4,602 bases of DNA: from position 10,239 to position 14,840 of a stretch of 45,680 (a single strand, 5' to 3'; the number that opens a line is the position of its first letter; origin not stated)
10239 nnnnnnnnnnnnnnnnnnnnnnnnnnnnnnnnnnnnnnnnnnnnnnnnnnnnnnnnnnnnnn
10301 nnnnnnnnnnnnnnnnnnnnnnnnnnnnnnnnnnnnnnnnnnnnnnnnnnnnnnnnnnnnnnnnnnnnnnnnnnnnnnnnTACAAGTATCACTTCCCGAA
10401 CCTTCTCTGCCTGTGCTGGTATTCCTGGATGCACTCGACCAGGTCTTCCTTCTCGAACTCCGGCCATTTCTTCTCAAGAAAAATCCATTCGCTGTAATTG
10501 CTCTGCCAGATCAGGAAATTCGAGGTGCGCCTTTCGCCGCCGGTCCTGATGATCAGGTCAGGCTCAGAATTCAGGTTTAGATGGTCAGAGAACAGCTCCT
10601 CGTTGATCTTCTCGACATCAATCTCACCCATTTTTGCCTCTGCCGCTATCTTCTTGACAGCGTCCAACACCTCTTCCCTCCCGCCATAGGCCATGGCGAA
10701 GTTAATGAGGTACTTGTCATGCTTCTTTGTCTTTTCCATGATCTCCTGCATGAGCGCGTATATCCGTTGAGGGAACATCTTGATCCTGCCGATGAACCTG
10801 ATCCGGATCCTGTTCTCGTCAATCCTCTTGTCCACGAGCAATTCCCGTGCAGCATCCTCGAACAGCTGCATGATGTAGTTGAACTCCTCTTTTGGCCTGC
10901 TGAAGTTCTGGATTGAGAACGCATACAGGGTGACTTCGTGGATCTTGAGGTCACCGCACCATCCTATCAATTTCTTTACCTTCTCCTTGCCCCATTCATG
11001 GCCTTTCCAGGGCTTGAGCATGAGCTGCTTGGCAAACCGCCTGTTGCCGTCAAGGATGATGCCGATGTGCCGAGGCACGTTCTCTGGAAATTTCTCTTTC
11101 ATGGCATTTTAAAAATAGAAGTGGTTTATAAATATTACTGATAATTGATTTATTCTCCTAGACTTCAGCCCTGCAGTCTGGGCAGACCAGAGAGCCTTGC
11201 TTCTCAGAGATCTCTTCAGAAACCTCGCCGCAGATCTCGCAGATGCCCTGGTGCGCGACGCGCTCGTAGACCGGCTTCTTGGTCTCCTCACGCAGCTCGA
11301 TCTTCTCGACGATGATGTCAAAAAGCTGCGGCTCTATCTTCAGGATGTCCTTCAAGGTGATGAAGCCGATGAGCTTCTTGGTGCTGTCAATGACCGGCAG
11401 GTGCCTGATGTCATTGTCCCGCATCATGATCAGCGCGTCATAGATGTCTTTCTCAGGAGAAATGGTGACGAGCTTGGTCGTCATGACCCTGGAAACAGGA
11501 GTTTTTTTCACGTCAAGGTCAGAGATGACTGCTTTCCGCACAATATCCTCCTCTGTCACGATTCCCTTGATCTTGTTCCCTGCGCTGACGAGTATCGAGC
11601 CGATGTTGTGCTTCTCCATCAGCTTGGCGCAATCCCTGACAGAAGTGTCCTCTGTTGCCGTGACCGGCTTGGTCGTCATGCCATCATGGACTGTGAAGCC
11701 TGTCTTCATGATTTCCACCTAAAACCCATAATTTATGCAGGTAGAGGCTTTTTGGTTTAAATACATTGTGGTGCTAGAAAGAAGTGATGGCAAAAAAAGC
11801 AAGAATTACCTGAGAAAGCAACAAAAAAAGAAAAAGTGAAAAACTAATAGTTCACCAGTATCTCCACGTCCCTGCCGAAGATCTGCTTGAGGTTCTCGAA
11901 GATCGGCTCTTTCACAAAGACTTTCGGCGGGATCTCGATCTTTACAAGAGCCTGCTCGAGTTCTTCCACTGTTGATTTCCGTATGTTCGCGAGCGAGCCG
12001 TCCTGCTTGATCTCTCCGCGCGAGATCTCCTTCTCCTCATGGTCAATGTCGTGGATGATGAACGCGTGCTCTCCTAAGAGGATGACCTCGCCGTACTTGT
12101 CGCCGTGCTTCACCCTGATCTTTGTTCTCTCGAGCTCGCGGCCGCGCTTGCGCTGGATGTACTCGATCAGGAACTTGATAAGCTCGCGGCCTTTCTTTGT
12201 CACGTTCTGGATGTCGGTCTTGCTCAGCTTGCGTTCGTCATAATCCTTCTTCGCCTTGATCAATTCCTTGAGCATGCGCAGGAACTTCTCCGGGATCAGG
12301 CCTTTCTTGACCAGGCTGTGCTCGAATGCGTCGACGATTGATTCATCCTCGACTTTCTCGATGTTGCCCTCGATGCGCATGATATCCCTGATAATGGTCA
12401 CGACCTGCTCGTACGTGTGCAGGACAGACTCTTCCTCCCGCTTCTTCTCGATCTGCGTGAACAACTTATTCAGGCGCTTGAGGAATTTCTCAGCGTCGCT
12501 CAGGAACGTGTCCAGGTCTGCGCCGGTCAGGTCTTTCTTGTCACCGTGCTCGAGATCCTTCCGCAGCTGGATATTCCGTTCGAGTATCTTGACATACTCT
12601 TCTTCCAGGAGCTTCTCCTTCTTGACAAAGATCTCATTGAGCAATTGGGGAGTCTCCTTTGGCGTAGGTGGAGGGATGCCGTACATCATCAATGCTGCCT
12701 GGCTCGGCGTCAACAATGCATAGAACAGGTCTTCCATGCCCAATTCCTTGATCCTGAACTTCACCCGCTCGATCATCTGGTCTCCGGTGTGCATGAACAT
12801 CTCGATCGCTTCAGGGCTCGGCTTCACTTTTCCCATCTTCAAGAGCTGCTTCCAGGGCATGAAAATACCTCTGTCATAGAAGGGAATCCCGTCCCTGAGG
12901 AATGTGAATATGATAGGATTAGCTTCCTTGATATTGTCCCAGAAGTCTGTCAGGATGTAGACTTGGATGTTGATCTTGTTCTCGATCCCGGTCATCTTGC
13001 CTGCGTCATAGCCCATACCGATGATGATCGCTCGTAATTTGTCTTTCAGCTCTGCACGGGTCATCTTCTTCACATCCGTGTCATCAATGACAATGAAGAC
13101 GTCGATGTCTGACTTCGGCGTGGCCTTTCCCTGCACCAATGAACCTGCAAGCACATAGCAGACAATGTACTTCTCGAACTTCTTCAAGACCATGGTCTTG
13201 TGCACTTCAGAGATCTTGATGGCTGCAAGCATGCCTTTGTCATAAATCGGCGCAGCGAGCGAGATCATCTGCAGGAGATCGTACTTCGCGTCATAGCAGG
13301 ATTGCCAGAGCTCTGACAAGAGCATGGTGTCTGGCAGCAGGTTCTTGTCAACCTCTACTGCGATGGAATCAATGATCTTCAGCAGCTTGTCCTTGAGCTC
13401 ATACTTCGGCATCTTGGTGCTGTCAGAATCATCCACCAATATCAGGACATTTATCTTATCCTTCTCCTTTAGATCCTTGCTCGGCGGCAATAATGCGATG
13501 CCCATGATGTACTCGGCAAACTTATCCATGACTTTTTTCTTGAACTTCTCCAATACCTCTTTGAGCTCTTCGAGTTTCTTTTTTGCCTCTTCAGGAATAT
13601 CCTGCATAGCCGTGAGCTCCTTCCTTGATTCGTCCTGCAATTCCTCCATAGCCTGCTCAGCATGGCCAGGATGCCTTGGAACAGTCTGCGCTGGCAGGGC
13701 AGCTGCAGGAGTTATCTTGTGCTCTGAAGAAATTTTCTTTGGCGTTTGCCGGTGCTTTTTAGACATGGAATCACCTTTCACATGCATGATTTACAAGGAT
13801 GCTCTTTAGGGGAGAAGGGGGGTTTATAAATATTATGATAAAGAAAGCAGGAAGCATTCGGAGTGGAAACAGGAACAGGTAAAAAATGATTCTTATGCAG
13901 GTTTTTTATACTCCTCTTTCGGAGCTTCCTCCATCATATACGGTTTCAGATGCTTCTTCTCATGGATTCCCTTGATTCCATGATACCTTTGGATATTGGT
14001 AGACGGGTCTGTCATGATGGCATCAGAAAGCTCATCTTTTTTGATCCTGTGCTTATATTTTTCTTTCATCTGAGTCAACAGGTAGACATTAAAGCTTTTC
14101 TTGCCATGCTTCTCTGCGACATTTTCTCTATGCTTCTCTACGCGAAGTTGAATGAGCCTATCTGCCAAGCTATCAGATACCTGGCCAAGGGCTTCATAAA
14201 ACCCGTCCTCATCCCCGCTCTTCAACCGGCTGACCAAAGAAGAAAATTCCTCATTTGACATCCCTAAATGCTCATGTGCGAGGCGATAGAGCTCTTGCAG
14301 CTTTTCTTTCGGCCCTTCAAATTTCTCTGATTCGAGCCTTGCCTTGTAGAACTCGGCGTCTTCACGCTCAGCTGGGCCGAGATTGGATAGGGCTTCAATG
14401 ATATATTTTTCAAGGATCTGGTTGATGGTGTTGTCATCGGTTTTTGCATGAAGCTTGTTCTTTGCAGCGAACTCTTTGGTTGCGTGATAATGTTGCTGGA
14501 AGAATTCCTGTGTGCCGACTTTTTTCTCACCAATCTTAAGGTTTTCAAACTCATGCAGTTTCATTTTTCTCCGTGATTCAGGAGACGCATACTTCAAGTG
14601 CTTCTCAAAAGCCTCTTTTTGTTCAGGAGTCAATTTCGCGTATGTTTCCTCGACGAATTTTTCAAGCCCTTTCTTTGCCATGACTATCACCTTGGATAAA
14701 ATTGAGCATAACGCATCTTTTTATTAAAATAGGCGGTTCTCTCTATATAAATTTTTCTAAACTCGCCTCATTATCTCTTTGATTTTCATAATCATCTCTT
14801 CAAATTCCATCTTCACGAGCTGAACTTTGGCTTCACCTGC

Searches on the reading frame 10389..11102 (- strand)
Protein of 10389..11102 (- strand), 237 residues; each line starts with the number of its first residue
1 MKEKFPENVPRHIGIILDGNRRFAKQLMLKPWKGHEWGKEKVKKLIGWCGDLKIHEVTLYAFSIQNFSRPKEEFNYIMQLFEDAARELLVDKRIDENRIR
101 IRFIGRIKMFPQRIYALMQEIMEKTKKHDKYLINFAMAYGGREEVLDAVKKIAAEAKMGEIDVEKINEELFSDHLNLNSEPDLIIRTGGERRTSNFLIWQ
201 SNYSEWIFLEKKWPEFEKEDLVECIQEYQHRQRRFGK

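Call 7: search_protein_families(library=pfam, proteins=[window:10389-11102:-], max_evalue=0.001)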
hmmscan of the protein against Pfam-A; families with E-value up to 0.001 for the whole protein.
window:10389-11102:- (237 aa): 1 family
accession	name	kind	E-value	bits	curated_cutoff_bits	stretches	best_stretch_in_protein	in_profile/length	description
PF01255.24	Prenyltransf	-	4.2e-74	249.2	27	1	16-236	1-219/219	Putative undecaprenyl diphosphate synthase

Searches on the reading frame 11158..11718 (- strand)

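Call 7: search_protein_families(library=pfam, proteins=[window:11158-11718:-], max_evalue=0.001)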
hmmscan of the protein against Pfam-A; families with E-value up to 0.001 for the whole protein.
window:11158-11718:- (186 aa): 2 families
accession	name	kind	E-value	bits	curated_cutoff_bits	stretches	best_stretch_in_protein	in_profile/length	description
PF00571.33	CBS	-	1.2e-30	106.1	24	2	75-128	1-54/57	CBS domain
PF24458.1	DUF7573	-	5.2e-05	23.6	30.2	1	156-183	10-37/39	Domain of unknown function (DUF7573)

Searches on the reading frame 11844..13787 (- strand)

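Call 7: search_protein_families(library=pfam, proteins=[window:11844-13787:-], max_evalue=0.001)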
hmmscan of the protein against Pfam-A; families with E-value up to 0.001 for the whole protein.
window:11844-13787:- (647 aa): 2 families
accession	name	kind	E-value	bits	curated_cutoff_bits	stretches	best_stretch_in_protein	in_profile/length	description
PF01909.29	NTP_transf_2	-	2.2e-06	28.4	21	1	206-250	13-60/93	Nucleotidyltransferase domain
PF18765.7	Polbeta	-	6.8e-06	26.6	26.9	1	205-254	8-58/93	Polymerase beta, Nucleotidyltransferase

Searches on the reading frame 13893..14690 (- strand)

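Call 7: search_protein_families(library=pfam, proteins=[window:13893-14690:-], max_evalue=0.001)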
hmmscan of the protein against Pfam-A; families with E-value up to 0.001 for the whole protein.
window:13893-14690:- (265 aa): 0 families

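Call 37: search_protein_families(library=ncbifam, proteins=[window:13893-14690:-], max_evalue=0.05)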
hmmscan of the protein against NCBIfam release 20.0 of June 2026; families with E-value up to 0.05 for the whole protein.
window:13893-14690:- (265 aa): 1 family
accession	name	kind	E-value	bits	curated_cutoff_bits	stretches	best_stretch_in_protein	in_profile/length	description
NF053564.1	Gins15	equivalog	0.026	14.3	130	0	152-214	29-90/142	DNA replication protein Gins15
